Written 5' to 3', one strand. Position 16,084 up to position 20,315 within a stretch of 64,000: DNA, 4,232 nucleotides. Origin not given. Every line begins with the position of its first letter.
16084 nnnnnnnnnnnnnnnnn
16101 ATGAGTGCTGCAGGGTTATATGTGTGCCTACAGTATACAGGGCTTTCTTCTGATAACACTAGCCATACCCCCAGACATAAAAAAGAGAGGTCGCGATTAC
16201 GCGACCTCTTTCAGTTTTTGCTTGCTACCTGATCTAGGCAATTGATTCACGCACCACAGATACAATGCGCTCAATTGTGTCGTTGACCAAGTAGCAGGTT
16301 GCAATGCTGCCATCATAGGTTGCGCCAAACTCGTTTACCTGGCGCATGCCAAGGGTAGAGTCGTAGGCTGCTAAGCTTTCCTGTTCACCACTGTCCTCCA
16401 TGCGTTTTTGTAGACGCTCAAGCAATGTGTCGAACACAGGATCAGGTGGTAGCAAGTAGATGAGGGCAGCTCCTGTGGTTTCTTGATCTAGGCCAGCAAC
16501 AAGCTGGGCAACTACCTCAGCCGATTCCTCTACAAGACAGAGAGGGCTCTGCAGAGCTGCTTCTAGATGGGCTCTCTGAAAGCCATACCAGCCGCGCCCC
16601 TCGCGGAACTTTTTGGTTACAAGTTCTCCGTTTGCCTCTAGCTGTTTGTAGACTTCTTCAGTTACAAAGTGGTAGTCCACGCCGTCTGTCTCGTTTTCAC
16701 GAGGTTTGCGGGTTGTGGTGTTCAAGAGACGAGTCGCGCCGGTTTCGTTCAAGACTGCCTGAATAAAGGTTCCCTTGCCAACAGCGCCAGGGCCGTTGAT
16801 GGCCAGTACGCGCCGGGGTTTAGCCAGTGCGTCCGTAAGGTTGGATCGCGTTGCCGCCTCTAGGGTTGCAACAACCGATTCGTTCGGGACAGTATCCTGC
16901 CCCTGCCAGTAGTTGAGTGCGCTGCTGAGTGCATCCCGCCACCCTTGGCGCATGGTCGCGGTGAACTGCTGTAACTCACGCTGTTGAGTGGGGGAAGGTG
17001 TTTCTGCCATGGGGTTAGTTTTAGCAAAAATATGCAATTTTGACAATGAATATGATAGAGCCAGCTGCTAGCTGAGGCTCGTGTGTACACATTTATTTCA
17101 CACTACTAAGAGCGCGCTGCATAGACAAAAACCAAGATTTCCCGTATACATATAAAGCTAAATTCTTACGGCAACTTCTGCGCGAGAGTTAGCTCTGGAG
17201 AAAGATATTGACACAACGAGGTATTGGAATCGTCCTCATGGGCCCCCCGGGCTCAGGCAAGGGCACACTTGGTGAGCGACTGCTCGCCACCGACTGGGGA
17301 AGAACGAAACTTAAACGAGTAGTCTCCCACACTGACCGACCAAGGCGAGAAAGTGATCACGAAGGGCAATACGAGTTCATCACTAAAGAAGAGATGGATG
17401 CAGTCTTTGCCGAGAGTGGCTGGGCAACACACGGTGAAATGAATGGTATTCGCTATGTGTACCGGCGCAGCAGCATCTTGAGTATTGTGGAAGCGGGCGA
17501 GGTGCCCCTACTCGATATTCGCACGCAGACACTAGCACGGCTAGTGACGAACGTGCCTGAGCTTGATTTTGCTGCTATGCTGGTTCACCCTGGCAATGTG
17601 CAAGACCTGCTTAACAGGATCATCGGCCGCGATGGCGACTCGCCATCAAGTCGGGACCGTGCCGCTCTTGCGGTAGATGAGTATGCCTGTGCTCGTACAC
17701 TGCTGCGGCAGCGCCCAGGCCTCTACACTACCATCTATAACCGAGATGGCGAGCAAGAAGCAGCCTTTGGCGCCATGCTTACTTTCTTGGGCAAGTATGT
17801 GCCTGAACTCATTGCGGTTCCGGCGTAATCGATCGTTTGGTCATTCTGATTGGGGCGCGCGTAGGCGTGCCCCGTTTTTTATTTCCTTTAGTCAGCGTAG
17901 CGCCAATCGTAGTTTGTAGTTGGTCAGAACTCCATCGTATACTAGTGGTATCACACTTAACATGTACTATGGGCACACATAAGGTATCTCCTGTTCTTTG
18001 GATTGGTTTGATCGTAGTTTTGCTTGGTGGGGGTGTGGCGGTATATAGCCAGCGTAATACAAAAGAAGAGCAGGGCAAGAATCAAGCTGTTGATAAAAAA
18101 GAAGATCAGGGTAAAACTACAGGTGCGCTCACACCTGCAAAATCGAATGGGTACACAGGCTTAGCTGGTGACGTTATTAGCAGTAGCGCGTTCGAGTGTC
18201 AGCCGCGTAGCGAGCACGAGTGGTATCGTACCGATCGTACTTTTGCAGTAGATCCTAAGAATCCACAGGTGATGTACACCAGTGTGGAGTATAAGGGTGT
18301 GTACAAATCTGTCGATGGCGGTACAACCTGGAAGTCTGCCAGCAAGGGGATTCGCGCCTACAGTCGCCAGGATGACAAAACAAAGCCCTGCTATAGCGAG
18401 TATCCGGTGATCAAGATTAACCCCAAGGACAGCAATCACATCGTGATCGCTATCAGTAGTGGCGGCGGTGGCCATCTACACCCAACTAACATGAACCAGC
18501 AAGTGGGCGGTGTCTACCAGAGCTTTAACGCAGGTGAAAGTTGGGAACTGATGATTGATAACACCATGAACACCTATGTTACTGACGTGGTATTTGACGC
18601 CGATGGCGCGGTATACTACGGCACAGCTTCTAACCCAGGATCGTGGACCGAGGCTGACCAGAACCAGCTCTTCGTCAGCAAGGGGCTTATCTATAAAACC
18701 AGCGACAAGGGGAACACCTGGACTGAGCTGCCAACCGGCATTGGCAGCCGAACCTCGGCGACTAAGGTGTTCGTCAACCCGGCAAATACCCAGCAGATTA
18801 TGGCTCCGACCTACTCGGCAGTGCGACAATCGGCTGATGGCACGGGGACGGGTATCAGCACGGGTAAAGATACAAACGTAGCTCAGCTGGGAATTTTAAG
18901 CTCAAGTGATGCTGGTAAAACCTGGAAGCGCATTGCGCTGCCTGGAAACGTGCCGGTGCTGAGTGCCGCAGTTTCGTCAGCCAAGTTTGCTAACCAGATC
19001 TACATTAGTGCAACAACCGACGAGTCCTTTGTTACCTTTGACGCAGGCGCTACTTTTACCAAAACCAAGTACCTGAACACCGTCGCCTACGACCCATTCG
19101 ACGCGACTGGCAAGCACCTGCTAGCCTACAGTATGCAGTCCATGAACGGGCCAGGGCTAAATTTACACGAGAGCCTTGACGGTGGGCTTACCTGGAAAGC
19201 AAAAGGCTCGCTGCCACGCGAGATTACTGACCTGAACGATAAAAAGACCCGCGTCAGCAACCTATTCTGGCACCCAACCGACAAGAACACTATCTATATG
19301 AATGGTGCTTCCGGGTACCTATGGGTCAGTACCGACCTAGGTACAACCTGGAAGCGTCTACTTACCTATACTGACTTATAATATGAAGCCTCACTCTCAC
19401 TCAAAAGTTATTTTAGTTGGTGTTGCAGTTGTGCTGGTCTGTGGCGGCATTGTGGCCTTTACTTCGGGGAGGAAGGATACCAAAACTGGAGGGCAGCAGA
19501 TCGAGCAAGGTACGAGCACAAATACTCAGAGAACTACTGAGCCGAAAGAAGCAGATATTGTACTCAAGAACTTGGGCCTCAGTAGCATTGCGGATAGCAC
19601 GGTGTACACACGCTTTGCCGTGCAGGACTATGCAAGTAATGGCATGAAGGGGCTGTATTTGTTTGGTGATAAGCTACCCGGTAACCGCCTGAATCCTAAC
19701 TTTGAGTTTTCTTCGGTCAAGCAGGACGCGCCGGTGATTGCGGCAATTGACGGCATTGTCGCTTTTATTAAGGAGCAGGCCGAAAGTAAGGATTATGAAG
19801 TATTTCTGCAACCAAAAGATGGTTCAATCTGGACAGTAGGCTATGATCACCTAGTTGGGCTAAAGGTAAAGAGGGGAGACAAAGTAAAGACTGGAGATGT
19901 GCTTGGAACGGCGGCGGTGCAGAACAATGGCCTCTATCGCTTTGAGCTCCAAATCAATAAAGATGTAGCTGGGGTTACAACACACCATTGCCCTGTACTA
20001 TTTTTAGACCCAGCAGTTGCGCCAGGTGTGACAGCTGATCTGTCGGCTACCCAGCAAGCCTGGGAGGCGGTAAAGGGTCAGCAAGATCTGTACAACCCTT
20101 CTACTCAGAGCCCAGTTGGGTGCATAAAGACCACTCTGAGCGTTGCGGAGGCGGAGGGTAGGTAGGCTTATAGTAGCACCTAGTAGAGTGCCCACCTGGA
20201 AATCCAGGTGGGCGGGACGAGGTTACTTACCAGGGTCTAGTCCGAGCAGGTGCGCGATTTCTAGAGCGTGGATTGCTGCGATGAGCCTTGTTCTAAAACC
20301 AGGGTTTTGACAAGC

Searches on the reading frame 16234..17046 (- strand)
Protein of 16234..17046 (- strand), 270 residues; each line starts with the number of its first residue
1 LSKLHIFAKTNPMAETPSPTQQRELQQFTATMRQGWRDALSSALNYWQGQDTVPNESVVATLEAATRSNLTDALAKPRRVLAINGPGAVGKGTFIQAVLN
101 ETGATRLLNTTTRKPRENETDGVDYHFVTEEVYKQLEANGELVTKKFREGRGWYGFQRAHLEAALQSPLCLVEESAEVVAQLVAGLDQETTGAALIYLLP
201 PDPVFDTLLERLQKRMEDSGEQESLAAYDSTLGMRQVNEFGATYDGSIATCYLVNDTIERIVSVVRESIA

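Call 3: search_protein_families(library=pfam, proteins=[window:16234-17046:-], max_evalue=1)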
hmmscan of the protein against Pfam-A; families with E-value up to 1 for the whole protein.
window:16234-17046:- (270 aa): 5 families
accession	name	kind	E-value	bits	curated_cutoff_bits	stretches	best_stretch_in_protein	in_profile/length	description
PF00625.27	Guanylate_kin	-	3.8e-11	43.5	25.2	1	78-268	2-178/182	Guanylate kinase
PF13671.12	AAA_33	-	0.0081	16.9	27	1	81-221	2-124/143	AAA domain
PF19842.5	YqeC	-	0.039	14.6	27.6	1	87-173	5-97/145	YqeC protein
PF12775.13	AAA_7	-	0.067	13.2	25.8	1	51-105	6-60/181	P-loop containing dynein motor region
PF03215.21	Rad17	-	0.098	13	23.8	1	71-143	37-113/186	Rad17 P-loop domain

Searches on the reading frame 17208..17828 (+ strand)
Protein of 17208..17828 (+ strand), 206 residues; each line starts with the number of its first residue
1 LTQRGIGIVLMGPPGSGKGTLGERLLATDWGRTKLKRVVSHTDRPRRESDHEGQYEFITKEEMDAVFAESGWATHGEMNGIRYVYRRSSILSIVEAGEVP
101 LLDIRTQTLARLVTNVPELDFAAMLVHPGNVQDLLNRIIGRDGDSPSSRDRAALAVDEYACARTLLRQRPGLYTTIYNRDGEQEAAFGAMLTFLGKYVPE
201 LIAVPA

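Call 3: search_protein_families(library=pfam, proteins=[window:17208-17828:+], max_evalue=1)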
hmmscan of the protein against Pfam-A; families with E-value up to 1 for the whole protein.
window:17208-17828:+ (206 aa): 8 families
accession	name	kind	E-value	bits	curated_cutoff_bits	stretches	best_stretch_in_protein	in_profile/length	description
PF00625.27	Guanylate_kin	-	2e-16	60.6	25.2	1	8-159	5-154/182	Guanylate kinase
PF13238.12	AAA_18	-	0.0062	17.4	29.4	1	8-28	1-21/128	AAA domain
PF13401.12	AAA_22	-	0.07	13.9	27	1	8-29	8-29/130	AAA domain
PF00406.28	ADK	-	0.074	13.6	26.8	1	10-27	1-18/151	Adenylate kinase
PF13671.12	AAA_33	-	0.081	13.7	27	1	8-27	2-21/143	AAA domain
PF20720.3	nSTAND3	-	0.19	11.8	27.2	1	8-31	20-43/155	Novel STAND NTPase 3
PF13207.12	AAA_17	-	0.21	12.3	27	1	11-26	1-16/136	AAA domain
PF07728.20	AAA_5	-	0.22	11.9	22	1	8-27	2-21/139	AAA domain (dynein-related subfamily)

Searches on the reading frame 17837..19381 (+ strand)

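Call 3: search_protein_families(library=pfam, proteins=[window:17837-19381:+], max_evalue=1)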
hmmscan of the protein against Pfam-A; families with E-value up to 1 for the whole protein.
window:17837-19381:+ (514 aa): 5 families
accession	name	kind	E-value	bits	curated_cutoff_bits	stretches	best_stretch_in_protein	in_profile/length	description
PF15902.12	Sortilin-Vps10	-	4.1e-18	65.8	33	4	354-417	4-67/446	Sortilin, neurotensin receptor 3,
PF02012.26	BNR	-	2.7e-09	36.1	27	1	496-507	1-12/12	BNR/Asp-box repeat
PF14870.12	PSII_BNR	-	1.7e-07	31.2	27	1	463-507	226-268/303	Photosynthesis system II assembly factor YCF48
PF03174.19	CHB_HEX_C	-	0.059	13.7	23.6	0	437-464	31-58/76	Chitobiase/beta-hexosaminidase C-terminal domain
PF15899.11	BNR_6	-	0.07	13.7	27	0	495-507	1-13/14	BNR-Asp box repeat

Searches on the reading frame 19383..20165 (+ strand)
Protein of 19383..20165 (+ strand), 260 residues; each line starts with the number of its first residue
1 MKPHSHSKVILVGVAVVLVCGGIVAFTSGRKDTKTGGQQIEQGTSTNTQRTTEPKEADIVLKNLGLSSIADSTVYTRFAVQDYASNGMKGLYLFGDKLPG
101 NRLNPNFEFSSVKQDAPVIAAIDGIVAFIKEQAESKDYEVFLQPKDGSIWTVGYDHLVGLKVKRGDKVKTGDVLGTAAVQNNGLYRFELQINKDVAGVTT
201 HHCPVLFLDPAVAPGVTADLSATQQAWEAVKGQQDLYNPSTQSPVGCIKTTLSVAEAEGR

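Call 99: search_protein_families(library=pfam, proteins=[window:19383-20165:+], max_evalue=0.00001)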
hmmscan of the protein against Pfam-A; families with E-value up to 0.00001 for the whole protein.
window:19383-20165:+ (260 aa): 1 family
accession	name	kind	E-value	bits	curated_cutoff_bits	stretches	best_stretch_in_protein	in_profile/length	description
PF01551.29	Peptidase_M23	-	3.2e-09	37.3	28.7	1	112-178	10-73/96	Peptidase family M23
